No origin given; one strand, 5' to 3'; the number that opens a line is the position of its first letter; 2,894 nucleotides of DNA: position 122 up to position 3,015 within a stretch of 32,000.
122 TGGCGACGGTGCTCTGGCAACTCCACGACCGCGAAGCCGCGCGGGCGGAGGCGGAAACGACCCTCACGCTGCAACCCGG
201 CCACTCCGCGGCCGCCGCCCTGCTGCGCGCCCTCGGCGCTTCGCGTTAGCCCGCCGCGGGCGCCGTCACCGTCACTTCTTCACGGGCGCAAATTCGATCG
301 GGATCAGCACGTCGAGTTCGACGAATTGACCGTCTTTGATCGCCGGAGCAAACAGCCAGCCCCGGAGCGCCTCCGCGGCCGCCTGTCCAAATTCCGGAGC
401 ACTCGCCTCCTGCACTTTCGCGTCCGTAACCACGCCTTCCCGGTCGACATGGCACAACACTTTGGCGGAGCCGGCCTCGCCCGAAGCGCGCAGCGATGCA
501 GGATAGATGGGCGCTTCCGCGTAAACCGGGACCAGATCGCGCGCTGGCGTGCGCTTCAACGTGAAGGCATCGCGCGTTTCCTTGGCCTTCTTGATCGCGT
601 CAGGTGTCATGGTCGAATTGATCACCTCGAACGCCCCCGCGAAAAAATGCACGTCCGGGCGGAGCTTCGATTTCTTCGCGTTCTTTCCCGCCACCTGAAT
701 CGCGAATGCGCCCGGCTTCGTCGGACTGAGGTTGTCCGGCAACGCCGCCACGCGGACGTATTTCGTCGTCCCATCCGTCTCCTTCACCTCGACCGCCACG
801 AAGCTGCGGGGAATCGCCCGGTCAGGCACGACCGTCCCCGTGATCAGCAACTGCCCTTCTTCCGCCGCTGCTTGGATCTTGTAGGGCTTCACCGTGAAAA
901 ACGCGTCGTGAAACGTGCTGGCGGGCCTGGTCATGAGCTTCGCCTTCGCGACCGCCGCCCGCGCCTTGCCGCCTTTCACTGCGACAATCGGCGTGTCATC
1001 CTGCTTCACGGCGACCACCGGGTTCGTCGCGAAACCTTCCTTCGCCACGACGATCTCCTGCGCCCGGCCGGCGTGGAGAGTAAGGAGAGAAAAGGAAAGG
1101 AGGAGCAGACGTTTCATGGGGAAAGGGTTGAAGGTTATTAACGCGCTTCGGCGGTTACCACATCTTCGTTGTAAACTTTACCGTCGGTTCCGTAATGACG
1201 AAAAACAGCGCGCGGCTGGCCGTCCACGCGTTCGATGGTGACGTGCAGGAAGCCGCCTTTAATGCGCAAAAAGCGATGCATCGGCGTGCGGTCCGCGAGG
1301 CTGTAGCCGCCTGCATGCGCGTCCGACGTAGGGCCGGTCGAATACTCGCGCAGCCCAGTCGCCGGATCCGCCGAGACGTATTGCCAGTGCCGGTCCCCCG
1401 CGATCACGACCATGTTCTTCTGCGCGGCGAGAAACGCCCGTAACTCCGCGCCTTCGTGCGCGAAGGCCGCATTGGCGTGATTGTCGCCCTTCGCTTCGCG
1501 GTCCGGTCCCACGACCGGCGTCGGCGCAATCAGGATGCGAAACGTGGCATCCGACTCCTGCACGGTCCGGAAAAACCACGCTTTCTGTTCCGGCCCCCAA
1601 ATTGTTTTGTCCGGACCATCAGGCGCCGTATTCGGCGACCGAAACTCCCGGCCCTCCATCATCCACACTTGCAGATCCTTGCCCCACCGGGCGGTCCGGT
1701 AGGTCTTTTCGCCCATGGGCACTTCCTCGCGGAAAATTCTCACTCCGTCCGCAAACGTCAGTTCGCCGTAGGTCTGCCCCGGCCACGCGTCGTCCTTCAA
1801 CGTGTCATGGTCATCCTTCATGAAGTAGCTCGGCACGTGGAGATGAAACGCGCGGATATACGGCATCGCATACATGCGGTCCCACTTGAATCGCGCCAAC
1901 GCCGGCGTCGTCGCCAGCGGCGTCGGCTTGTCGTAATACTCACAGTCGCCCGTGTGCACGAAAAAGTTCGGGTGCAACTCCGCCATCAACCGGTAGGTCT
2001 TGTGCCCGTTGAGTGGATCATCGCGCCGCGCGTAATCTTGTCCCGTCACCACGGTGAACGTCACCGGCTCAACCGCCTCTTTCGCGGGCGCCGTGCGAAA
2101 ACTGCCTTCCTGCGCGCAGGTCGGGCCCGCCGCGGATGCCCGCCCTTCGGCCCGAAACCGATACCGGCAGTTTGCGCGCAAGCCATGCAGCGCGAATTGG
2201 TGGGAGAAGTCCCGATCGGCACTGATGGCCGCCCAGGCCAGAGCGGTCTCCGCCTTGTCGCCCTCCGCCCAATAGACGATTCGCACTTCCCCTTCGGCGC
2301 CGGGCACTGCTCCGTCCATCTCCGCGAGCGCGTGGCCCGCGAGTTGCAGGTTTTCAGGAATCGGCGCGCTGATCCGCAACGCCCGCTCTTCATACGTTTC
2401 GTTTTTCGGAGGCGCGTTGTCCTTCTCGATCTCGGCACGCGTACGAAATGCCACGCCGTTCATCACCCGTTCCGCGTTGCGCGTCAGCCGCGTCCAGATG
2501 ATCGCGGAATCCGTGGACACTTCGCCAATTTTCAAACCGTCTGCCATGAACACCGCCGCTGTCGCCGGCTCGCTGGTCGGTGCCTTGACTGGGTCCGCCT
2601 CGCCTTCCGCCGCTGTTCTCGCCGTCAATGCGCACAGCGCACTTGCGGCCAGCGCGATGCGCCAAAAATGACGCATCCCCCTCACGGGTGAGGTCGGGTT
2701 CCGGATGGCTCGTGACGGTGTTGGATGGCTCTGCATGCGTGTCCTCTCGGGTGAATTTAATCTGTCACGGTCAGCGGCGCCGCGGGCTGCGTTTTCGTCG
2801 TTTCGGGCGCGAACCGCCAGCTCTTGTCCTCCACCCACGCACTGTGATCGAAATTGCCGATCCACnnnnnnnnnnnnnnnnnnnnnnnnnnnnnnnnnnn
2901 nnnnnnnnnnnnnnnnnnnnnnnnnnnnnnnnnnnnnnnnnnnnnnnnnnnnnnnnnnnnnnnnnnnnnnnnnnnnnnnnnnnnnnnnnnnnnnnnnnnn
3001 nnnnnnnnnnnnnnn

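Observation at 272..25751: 25.5-kb single-strand glycan locus led by a TonB receptor, with no SusD and no regulator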

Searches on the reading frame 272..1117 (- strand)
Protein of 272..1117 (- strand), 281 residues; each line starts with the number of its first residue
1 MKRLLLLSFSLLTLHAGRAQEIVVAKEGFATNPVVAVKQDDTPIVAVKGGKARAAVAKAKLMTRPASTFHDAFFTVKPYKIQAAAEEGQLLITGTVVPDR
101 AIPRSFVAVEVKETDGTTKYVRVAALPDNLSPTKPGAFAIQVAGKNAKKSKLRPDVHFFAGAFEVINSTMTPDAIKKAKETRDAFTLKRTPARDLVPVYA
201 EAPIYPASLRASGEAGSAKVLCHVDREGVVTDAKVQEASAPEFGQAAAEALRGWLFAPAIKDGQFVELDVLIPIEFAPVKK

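Call 5: search_protein_families(library=pfam, proteins=[window:272-1117:-], max_evalue=0.01)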
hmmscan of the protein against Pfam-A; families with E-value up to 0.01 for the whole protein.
window:272-1117:- (281 aa): 1 family
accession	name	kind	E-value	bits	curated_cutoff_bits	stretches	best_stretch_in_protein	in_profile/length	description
PF03544.19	TonB_C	-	1.3e-15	58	24.6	1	202-277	2-78/79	Gram-negative bacterial TonB protein C-terminal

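Call 9: search_protein_families(library=ncbifam, proteins=[window:272-1117:-], max_evalue=0.01)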
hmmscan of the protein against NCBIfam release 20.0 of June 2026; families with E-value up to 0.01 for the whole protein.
window:272-1117:- (281 aa): 4 families
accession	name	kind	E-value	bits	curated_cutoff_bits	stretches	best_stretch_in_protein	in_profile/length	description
TIGR01352.1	tonB_Cterm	subfamily_domain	1e-12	48.2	27.1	1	203-277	1-74/76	TonB family protein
NF038079.1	TonB_sider_MxcH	equivalog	6.3e-08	31.1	925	1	204-277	11-84/792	TonB-dependent siderophore myxochelin receptor MxcH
NF008082.0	PRK10819.1-3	equivalog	0.0048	16.7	265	1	182-265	144-229/242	TonB system transport protein TonB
NF008080.0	PRK10819.1-1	equivalog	0.0075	15.7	418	0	134-257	111-230/252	TonB system transport protein TonB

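Call 12: find_encoding_contigs(protein=window:272-1117:-, flank=10000, max_places=4)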
Protein window:272-1117:- (281 aa): no gene with exactly this product is on record in the collection.

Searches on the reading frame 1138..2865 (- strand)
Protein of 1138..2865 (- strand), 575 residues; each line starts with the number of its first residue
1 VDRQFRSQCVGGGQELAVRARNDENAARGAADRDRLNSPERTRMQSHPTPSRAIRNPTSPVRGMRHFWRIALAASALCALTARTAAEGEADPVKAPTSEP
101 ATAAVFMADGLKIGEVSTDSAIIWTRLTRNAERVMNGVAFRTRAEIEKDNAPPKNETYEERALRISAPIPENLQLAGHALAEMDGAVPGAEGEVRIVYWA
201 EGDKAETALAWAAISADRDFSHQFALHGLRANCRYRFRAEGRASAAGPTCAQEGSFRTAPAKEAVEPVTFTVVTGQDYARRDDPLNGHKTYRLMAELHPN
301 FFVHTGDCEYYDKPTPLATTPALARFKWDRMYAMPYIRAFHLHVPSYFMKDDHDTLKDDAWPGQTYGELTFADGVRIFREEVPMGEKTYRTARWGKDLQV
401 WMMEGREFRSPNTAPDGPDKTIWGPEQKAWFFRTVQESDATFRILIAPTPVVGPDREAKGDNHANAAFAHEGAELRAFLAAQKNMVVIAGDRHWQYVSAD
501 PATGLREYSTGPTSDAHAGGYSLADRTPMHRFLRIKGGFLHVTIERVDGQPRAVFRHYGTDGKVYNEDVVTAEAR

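Call 5: search_protein_families(library=pfam, proteins=[window:1138-2865:-], max_evalue=0.01)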
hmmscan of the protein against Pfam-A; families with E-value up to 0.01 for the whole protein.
window:1138-2865:- (575 aa): 2 families
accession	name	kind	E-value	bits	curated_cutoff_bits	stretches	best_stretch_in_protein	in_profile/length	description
PF09423.15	PhoD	-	7e-23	81.7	27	1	270-499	1-270/343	PhoD-like phosphatase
PF16655.11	PhoD_N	-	7e-06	26.9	30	0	110-144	2-32/90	PhoD-like phosphatase, N-terminal domain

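Call 9: search_protein_families(library=ncbifam, proteins=[window:1138-2865:-], max_evalue=0.01)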
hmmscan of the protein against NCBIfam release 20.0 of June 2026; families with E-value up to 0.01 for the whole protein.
window:1138-2865:- (575 aa): 1 family
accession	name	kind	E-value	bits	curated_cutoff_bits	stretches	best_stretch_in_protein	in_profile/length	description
NF058638.1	AlkPhosPhoDBac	equivalog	0.0017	16.6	1000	0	389-495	311-433/574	alkaline phosphatase PhoD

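Call 32: search_solved_structures(query=window:1138-2736:-, max_evalue=1)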
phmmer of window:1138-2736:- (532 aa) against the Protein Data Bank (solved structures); distinct sequences matched with E-value up to 1: 0.
